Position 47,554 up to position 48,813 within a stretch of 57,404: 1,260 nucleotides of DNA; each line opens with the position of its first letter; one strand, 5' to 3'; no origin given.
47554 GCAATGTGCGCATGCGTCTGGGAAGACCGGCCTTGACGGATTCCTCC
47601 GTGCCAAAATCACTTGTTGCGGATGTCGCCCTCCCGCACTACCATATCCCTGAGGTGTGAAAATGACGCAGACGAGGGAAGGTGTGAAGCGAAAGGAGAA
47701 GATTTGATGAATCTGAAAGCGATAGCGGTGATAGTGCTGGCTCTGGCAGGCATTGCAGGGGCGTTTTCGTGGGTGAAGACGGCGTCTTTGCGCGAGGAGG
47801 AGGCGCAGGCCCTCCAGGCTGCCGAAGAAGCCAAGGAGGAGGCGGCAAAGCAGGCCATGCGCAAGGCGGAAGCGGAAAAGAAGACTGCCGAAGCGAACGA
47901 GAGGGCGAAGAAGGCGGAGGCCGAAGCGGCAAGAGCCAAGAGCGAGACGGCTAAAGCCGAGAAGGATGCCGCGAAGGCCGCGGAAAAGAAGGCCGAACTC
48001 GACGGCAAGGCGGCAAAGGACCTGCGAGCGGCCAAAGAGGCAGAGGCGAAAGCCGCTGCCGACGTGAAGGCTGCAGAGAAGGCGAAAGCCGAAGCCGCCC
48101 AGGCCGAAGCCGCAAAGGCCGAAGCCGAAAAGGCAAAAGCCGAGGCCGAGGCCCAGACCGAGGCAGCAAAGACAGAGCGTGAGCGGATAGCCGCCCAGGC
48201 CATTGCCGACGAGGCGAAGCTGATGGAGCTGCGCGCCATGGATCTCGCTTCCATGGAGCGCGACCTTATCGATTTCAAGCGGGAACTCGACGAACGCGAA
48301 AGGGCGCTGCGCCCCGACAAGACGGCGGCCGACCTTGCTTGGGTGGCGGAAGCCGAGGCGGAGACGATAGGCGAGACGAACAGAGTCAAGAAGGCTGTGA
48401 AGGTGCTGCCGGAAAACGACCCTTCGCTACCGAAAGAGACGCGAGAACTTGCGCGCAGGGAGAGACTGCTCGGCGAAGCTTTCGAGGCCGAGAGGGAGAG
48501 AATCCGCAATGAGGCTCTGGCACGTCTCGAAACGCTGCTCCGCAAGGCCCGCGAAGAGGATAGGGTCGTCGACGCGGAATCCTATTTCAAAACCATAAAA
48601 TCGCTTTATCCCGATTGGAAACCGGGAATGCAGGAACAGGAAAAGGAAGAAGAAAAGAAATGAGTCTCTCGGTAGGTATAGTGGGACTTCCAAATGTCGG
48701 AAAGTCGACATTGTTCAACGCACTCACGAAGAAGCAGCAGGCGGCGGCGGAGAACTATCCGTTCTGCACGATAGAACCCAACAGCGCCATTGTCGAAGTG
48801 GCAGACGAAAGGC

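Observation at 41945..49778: Minimal secretin module without ATPase or pseudopilins, in one stop/start-coupled gene chain ending in ychF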

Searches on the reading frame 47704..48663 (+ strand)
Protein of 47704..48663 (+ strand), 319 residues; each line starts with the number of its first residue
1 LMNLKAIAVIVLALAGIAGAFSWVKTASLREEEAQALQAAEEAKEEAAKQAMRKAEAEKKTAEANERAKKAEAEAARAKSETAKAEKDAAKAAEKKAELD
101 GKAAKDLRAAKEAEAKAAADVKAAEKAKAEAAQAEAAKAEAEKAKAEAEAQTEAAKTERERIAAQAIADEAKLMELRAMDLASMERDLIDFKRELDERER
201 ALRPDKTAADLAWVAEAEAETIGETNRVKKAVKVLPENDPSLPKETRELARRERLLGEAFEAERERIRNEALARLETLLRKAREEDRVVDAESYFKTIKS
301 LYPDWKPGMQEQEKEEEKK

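Call 5: search_protein_families(library=pfam, proteins=[window:47704-48663:+], max_evalue=0.1)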
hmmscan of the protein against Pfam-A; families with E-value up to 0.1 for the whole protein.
window:47704-48663:+ (319 aa): 0 families

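Call 8: search_protein_families(library=ncbifam, proteins=[window:47704-48663:+], max_evalue=0.1)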
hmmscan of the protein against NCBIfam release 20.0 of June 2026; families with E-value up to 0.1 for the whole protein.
window:47704-48663:+ (319 aa): 1 family
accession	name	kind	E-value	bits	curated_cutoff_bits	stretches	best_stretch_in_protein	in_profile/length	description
NF047351.1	lipase_YSIRK_Sa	exception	0.059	11.7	650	0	38-163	125-251/704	YSIRK-targeted triacylglycerol lipase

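Call 58: search_protein_families(library=padloc, proteins=[window:47707-48663:+], max_evalue=0.1)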
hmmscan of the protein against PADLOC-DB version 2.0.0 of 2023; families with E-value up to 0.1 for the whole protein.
window:47707-48663:+ (318 aa): 1 family
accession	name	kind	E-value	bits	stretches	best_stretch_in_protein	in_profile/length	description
PDLC00553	JetC2|JetC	-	0.0051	12.7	1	30-286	850-1083/1361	DUF3584 domain; MukB-like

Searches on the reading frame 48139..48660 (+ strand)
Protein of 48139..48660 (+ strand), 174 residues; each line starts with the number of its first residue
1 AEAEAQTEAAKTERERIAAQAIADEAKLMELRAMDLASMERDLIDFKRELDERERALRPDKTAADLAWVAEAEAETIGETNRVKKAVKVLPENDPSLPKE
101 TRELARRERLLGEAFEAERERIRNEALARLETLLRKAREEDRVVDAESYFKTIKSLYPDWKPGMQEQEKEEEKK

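Call 54: search_solved_structures(query=A4, max_evalue=10, show_alignments=1)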
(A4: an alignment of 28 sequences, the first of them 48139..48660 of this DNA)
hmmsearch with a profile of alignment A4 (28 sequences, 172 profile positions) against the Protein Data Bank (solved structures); distinct sequences matched with E-value up to 10: 3.
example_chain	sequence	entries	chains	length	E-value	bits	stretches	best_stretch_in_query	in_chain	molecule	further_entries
8fgw_B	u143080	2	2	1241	0.0013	21.6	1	100-151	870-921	Intraflagellar transport protein 122 homolog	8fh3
8bbf_C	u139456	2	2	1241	0.0013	21.6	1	100-151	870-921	Intraflagellar transport protein 122 homolog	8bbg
8bbe_C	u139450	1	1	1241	0.0013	21.5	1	100-151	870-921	Intraflagellar transport protein 122 homolog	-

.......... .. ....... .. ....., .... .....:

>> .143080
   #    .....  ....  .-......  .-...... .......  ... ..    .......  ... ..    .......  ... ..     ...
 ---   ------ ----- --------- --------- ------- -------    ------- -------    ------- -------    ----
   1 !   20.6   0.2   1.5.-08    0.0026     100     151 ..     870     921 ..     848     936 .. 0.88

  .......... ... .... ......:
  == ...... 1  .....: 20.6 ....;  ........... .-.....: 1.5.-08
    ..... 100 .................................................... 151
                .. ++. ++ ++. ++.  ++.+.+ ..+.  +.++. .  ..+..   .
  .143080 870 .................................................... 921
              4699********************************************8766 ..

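Call 55: search_protein_families(library=pfam, alignment_id=A4, max_evalue=1)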
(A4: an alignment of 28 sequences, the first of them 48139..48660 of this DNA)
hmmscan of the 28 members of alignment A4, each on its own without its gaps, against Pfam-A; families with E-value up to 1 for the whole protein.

A. member 1, window:48139-48660:+ (174 aa): 0 families

B. families by the number of members that match (of 28 scanned): 23 families
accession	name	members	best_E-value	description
PF25295.1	TPR_IFT122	6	0.0018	IFT122, TPR domain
PF17749.6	MIP-T3_C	6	0.0072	Microtubule-binding protein MIP-T3 C-terminal region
PF15104.11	CFAP141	3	0.0098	Cilia- and flagella-associated protein 141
PF19601.4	DUF6106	2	0.054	Family of unknown function (DUF6106)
PF03864.22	Phage_cap_E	1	0.00017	Phage major capsid protein E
PF14473.11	RD3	1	0.017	RD3 protein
PF15964.10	CCCAP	1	0.027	Centrosomal colon cancer autoantigen protein family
PF18443.6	Tli4_N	1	0.043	Tle cognate immunity protein 4 N-terminal domain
PF11625.14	DUF3253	1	0.064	Protein of unknown function (DUF3253)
PF17152.10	CHASE8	1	0.071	Periplasmic sensor domain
PF21713.2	DncV_C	1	0.078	Cyclic GMP-AMP synthase, C-terminal domain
PF00861.27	Ribosomal_L18p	1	0.08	Ribosomal L18 of archaea, bacteria, mitoch. and chloroplast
PF20201.3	DUF6563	1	0.084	Family of unknown function (DUF6563)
PF19375.4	DurN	1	0.09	DurN substrate-assisted peptide maturase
PF17452.7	YnfE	1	0.09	Uncharacterized YnfE-like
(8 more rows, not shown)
